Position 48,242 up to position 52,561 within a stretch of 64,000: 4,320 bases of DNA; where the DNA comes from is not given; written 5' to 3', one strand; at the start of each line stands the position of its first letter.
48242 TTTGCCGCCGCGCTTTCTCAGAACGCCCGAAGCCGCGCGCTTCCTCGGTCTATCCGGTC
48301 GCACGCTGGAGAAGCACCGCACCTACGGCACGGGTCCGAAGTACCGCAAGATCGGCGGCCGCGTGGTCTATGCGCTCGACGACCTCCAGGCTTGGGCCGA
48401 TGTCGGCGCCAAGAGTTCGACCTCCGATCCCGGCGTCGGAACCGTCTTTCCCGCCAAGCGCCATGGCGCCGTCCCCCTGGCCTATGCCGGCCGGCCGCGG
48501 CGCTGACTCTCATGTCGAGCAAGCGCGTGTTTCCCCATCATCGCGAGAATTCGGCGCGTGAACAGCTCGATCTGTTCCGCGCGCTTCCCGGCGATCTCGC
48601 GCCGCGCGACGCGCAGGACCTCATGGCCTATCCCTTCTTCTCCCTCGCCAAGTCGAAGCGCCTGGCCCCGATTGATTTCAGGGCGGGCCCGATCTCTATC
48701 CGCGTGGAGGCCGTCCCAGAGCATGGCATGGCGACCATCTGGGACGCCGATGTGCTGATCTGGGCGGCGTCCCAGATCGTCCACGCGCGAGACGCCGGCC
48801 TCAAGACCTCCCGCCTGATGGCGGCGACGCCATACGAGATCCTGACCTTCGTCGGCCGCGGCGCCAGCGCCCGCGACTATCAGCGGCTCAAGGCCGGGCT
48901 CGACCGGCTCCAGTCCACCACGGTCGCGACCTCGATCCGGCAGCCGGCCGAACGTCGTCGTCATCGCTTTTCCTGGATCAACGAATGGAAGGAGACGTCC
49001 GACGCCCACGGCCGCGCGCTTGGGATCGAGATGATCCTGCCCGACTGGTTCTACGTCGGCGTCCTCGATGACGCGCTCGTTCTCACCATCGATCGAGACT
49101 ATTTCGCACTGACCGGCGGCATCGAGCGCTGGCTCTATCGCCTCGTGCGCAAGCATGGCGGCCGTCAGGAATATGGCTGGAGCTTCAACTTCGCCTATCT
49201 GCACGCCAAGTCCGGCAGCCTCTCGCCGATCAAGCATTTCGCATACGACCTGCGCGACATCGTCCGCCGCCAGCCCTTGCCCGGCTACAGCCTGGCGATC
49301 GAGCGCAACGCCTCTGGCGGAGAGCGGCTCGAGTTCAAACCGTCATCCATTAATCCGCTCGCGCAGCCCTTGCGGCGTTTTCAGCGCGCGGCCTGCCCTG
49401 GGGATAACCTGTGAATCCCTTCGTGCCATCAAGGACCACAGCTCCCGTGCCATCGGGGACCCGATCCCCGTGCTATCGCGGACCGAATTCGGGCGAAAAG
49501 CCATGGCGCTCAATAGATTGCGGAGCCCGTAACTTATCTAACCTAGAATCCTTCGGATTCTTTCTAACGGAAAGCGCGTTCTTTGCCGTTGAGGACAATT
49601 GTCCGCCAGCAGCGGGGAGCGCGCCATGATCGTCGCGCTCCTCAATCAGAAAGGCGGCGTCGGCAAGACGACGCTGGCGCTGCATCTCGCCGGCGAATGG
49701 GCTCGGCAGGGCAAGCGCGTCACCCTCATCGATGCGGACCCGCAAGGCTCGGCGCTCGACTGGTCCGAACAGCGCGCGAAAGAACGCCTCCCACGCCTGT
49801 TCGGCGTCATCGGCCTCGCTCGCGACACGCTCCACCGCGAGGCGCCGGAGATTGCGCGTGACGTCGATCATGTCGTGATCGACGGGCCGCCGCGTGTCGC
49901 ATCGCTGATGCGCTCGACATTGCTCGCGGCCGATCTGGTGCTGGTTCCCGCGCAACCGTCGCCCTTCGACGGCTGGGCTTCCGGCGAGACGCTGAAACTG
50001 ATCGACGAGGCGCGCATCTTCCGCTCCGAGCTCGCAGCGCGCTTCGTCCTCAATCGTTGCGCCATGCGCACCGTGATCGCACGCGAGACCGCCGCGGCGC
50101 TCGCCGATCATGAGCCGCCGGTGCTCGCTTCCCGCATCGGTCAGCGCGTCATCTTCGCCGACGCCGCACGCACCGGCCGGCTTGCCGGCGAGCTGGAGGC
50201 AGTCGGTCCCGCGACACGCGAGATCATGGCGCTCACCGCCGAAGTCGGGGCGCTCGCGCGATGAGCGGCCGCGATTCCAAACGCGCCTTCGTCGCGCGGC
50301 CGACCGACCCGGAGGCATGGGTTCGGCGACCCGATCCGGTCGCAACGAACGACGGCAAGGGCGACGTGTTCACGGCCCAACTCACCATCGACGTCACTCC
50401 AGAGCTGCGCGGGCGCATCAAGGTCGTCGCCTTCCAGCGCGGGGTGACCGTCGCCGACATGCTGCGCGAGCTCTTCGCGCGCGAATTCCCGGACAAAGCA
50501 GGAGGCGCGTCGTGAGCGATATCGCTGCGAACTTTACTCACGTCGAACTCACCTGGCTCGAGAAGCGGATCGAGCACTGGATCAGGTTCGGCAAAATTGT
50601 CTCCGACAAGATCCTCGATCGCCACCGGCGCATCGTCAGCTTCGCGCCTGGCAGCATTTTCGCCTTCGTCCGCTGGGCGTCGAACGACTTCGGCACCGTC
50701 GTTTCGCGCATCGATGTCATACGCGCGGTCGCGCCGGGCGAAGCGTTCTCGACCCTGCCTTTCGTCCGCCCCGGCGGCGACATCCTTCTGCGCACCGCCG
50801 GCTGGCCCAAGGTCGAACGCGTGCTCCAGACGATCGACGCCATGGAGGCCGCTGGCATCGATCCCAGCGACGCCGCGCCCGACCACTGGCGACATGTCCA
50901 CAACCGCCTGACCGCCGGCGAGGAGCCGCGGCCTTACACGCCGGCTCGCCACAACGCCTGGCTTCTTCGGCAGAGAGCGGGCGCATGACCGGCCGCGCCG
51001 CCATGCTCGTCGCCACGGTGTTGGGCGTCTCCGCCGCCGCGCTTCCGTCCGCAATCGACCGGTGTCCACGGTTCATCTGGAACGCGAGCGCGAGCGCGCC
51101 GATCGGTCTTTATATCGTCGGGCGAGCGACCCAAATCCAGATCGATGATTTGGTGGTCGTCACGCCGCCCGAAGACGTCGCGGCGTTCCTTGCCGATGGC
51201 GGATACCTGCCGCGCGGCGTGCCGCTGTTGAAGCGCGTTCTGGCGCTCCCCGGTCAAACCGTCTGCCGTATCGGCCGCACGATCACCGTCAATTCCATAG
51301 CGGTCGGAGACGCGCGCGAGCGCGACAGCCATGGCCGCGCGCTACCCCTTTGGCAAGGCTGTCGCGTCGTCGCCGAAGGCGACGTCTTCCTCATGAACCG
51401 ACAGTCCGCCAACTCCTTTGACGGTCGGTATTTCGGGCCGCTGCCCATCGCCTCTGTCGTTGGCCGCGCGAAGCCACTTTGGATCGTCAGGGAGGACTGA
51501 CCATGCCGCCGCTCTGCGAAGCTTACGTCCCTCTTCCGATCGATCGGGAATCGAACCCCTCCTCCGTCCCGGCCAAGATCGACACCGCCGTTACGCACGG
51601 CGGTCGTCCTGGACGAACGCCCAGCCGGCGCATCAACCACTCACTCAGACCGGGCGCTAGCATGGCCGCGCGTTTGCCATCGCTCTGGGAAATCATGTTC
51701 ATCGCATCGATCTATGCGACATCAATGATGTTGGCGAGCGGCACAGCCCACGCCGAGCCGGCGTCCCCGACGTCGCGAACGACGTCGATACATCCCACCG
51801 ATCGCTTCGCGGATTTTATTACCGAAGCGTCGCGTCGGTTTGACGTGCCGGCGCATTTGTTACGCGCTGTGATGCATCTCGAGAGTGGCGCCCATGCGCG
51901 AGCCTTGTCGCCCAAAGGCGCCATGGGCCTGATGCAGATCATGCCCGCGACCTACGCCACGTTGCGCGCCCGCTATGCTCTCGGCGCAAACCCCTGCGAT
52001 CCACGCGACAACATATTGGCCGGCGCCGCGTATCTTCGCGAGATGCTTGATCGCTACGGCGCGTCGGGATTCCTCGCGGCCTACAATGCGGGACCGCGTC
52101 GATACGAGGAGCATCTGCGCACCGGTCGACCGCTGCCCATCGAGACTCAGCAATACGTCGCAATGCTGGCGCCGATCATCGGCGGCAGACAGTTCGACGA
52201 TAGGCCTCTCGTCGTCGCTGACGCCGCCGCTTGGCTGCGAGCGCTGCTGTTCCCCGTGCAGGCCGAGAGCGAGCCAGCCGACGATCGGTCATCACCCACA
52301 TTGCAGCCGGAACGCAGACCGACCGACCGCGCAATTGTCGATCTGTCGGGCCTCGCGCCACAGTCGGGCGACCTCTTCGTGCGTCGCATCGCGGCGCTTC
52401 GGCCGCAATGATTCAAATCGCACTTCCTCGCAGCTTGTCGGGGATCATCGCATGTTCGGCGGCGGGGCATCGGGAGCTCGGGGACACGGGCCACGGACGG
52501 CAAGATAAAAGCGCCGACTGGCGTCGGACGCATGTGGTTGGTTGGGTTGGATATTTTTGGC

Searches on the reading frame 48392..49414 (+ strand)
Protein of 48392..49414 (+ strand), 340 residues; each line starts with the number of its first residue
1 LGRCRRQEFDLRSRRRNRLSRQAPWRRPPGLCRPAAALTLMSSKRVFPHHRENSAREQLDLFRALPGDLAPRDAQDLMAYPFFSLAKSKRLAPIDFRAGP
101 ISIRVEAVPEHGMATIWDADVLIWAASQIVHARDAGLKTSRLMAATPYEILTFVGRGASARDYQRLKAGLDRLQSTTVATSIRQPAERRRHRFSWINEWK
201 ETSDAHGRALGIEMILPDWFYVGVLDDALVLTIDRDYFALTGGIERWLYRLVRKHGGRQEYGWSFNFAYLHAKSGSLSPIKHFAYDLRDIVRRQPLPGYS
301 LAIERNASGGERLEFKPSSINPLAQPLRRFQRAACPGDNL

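Call 74: search_protein_families(library=pfam, proteins=[window:48392-49414:+], max_evalue=0.0001)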
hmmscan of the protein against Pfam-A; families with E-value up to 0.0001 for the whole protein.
window:48392-49414:+ (340 aa): 1 family
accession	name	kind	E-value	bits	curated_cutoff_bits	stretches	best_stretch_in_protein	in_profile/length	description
PF10134.15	RPA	-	1.4e-87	293.5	27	1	72-301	1-228/228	Replication initiator protein A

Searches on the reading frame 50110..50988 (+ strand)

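Call 74: search_protein_families(library=pfam, proteins=[window:50110-50988:+], max_evalue=0.0001)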
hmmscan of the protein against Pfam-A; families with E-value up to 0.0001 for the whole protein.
window:50110-50988:+ (292 aa): 1 family
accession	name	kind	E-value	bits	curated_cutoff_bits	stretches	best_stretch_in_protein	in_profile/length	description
PF11000.13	DUF2840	-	1.5e-75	252.4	25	1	143-288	2-147/148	Protein of unknown function (DUF2840)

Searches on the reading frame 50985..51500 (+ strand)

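Call 74: search_protein_families(library=pfam, proteins=[window:50985-51500:+], max_evalue=0.0001)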
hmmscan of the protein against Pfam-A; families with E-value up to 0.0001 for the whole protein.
window:50985-51500:+ (171 aa): 1 family
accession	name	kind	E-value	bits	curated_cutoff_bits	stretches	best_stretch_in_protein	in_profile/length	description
PF10502.14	Peptidase_S26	-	3.4e-28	99.1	22.9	1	8-166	7-168/168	Signal peptidase, peptidase S26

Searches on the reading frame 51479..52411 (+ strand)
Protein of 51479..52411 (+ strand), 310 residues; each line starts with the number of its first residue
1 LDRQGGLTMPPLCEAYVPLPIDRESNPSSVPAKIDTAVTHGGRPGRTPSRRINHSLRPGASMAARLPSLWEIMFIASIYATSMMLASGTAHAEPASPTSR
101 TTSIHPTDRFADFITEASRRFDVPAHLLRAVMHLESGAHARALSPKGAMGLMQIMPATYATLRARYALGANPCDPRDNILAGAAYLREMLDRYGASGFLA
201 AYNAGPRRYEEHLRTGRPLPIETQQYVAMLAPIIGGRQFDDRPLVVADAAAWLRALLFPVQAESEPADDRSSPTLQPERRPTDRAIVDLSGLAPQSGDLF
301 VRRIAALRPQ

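Call 74: search_protein_families(library=pfam, proteins=[window:51479-52411:+], max_evalue=0.0001)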
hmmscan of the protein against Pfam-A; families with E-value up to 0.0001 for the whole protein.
window:51479-52411:+ (310 aa): 1 family
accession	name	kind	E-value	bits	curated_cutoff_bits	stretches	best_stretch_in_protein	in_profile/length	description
PF01464.25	SLT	-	6.7e-22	77.7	21.3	1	114-214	3-106/117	Transglycosylase SLT domain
